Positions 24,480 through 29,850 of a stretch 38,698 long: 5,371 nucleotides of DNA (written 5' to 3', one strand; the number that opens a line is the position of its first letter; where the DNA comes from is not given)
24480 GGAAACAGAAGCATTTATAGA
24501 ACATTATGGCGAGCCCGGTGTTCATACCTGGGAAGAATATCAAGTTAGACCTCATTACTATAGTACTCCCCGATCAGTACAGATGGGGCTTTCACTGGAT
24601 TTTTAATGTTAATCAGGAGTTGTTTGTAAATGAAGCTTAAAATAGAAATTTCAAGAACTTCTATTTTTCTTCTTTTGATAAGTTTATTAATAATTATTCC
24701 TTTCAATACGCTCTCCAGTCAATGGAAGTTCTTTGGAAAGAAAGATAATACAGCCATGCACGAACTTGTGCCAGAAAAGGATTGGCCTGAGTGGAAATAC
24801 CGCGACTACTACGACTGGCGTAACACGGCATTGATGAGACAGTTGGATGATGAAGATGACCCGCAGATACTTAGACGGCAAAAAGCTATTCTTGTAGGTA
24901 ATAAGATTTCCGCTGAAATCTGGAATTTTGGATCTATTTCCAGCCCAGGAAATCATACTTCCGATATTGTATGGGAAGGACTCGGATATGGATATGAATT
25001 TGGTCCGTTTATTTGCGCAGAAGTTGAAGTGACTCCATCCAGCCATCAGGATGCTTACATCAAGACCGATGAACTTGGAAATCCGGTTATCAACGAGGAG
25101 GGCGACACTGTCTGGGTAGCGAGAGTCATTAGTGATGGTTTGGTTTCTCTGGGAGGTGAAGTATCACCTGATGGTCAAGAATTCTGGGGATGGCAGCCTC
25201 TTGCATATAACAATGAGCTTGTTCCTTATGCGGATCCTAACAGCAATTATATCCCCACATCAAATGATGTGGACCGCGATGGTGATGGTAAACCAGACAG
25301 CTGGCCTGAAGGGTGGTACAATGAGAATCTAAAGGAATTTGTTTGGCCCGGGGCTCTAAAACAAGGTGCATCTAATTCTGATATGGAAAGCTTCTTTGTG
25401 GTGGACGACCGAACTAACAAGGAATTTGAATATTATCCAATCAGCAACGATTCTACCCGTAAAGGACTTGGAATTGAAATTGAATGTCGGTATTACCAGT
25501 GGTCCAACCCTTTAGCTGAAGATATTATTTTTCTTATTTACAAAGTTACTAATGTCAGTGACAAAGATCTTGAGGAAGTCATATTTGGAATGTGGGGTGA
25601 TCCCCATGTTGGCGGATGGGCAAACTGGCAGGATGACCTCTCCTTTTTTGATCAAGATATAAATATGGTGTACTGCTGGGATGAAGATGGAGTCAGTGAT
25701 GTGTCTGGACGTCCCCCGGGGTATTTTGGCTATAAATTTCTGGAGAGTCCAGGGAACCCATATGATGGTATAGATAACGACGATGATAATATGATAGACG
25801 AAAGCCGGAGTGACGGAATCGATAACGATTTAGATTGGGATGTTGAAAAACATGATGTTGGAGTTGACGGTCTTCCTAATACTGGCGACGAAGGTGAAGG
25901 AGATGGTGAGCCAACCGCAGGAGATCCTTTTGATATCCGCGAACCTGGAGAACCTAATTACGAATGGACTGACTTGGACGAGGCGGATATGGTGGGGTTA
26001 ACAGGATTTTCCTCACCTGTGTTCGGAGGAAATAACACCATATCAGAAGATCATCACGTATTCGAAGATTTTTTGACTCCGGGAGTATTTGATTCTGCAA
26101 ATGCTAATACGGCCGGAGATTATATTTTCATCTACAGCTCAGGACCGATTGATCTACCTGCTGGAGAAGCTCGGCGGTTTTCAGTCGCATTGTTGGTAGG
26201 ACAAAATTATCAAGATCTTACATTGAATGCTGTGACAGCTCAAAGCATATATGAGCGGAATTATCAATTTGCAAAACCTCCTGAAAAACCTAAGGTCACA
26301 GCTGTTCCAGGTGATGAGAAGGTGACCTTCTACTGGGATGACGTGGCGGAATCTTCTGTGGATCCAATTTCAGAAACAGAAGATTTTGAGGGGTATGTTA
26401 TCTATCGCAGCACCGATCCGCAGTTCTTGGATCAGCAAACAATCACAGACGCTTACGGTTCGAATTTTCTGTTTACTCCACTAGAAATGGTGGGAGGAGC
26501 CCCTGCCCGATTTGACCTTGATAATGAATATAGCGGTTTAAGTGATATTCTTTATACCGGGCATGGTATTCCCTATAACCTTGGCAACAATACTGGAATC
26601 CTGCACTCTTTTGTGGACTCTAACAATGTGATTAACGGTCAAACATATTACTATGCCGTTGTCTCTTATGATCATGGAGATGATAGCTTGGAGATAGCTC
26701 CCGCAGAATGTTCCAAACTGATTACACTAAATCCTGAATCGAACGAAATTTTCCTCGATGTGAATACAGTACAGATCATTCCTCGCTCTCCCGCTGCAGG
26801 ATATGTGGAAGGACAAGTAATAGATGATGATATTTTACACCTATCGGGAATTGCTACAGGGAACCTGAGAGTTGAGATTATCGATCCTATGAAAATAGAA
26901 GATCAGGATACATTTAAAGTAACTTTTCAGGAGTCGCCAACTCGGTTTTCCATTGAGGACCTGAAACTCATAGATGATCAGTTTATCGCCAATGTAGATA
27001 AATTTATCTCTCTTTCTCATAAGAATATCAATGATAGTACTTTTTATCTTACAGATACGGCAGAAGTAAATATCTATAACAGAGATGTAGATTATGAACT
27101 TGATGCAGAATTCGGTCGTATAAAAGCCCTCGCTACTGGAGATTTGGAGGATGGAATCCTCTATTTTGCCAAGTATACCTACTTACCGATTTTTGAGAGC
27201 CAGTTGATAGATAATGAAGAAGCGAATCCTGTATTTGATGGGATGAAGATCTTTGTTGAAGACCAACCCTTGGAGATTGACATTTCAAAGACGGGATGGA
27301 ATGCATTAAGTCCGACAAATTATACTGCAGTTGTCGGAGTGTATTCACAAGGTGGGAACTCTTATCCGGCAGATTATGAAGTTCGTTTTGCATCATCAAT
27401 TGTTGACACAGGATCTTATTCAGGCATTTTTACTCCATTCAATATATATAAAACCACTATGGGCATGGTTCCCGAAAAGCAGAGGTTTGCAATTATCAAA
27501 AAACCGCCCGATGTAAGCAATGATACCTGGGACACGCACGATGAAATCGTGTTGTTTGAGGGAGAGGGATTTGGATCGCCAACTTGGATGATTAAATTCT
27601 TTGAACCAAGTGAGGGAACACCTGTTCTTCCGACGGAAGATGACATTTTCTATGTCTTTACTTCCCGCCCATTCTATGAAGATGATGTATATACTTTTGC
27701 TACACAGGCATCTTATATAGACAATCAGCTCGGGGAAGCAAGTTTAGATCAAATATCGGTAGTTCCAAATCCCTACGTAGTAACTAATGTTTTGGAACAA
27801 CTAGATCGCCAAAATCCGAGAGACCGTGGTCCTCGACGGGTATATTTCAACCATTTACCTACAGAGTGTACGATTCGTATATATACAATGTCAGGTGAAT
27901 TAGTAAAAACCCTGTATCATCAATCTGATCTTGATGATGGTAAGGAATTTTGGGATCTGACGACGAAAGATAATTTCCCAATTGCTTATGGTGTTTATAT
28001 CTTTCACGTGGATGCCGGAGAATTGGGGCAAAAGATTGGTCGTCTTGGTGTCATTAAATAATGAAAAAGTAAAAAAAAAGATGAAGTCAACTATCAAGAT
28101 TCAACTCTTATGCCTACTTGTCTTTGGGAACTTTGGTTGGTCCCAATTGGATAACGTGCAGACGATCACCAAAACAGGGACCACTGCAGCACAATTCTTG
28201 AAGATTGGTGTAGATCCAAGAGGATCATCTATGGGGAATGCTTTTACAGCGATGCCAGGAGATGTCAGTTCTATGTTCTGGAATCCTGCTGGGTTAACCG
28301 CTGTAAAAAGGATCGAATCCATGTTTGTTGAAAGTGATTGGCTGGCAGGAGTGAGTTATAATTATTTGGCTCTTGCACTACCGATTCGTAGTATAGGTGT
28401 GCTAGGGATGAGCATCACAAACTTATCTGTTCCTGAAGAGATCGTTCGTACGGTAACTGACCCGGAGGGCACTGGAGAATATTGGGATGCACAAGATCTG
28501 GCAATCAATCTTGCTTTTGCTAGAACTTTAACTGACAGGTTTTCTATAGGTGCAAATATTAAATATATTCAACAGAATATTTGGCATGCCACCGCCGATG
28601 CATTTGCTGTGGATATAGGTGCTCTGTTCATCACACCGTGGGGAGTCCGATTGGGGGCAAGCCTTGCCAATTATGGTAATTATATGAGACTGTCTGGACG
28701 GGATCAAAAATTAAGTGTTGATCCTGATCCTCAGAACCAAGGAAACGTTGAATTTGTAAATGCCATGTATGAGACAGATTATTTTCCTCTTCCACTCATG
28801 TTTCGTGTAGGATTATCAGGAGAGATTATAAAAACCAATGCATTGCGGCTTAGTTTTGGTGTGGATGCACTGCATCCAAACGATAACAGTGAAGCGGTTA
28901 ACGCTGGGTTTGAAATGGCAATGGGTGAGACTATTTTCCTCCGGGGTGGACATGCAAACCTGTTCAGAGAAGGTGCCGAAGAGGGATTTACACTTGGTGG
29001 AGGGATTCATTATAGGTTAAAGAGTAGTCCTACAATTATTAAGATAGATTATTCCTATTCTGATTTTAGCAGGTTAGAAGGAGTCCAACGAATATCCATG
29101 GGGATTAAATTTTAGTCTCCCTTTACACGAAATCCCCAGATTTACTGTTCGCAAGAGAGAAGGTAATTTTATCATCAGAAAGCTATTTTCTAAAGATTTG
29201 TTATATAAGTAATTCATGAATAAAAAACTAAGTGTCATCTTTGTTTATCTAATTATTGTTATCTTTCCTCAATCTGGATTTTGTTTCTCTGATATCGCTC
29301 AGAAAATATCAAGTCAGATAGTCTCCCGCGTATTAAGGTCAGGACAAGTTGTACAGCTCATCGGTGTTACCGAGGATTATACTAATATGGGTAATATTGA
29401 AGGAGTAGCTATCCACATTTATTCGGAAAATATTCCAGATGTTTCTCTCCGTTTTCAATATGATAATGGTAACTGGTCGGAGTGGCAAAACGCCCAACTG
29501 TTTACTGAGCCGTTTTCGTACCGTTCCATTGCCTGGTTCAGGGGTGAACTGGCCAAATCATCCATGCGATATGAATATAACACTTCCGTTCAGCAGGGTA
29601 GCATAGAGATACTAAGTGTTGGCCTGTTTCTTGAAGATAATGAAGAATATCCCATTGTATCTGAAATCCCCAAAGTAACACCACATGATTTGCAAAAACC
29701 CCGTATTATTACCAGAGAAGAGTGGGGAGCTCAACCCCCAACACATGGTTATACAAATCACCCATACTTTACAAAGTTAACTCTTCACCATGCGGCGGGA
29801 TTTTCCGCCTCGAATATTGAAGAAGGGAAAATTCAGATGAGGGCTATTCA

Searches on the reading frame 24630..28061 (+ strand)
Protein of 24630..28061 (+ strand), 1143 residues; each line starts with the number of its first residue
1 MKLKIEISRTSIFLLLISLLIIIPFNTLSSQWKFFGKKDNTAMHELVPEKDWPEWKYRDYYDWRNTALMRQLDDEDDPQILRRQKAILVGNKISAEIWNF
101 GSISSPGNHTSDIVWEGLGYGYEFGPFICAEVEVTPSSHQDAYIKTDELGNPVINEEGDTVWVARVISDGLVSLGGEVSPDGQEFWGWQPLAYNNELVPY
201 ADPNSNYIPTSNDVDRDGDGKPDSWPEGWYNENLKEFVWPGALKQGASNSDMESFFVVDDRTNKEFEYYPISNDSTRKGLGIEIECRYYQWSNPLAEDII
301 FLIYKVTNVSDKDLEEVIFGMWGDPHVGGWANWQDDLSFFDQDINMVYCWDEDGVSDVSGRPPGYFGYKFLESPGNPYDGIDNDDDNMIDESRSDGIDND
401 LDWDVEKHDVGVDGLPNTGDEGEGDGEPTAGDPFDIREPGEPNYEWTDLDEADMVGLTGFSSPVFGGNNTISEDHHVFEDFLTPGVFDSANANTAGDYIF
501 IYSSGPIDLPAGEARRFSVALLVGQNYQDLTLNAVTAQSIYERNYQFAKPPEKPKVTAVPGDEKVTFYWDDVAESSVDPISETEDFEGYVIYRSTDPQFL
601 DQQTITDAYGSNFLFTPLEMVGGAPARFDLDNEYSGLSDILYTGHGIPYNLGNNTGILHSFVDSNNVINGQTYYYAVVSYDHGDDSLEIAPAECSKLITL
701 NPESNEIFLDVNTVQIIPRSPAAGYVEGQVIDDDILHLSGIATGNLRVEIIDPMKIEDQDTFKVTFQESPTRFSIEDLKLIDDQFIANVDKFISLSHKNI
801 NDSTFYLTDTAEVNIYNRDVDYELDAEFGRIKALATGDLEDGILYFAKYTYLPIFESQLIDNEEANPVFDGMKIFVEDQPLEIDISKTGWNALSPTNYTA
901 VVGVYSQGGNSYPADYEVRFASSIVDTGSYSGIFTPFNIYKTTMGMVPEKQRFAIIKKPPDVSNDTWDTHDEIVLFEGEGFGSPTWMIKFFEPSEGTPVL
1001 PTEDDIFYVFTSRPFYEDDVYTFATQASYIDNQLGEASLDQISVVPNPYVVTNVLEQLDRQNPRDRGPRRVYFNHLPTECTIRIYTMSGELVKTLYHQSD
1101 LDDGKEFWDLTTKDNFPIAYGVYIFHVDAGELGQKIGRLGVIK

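Call 9: search_protein_families(library=pfam, proteins=[window:24630-28061:+], max_evalue=0.001)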
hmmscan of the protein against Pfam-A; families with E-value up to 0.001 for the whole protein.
window:24630-28061:+ (1143 aa): 0 families

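Call 76: search_protein_families(library=pfam, proteins=[window:24630-28061:+], max_evalue=1)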
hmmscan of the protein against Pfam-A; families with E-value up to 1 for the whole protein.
window:24630-28061:+ (1143 aa): 2 families
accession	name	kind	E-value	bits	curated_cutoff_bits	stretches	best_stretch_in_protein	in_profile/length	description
PF23446.1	LysM1_NFP_LYK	-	0.29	12.4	36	1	588-612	4-28/60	NFP/LYK LysM1 domain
PF21967.1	MGS_C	-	0.29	11.8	27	0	39-66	33-60/110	Mannosylglycerate synthase C-terminal domain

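Call 77: search_solved_structures(query=window:24630-28061:+, max_evalue=1)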
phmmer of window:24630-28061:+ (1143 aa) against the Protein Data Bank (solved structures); distinct sequences matched with E-value up to 1: 1.
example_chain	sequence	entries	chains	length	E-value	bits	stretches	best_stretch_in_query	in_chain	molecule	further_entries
9d5w_A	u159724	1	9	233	0.53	11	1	598-675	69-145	Amino acid ABC transporter, periplasmic amino acid-binding portion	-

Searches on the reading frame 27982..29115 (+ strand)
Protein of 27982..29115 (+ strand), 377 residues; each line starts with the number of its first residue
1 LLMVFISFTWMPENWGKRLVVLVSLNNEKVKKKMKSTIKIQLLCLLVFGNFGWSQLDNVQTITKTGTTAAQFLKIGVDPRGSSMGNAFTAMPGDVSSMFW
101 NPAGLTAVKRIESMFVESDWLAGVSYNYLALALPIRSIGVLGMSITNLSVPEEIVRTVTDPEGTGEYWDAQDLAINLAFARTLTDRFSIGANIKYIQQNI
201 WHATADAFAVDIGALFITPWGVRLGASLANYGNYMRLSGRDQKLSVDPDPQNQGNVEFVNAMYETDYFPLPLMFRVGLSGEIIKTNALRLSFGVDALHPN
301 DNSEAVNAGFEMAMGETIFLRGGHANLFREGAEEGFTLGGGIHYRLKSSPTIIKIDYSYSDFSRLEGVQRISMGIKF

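Call 9: search_protein_families(library=pfam, proteins=[window:27982-29115:+], max_evalue=0.001)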
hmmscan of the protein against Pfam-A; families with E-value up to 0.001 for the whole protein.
window:27982-29115:+ (377 aa): 1 family
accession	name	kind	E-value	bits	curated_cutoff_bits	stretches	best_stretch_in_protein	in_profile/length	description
PF19572.5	PorV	-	3.9e-06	27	27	1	64-210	7-163/243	Type IX secretion system protein PorV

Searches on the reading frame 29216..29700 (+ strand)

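Call 76: search_protein_families(library=pfam, proteins=[window:29216-29700:+], max_evalue=1)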
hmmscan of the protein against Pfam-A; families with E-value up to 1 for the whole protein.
window:29216-29700:+ (161 aa): 1 family
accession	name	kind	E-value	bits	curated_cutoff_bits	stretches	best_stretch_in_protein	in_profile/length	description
PF08887.16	GAD-like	-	0.037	14.4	25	1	56-119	14-79/107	GAD-like domain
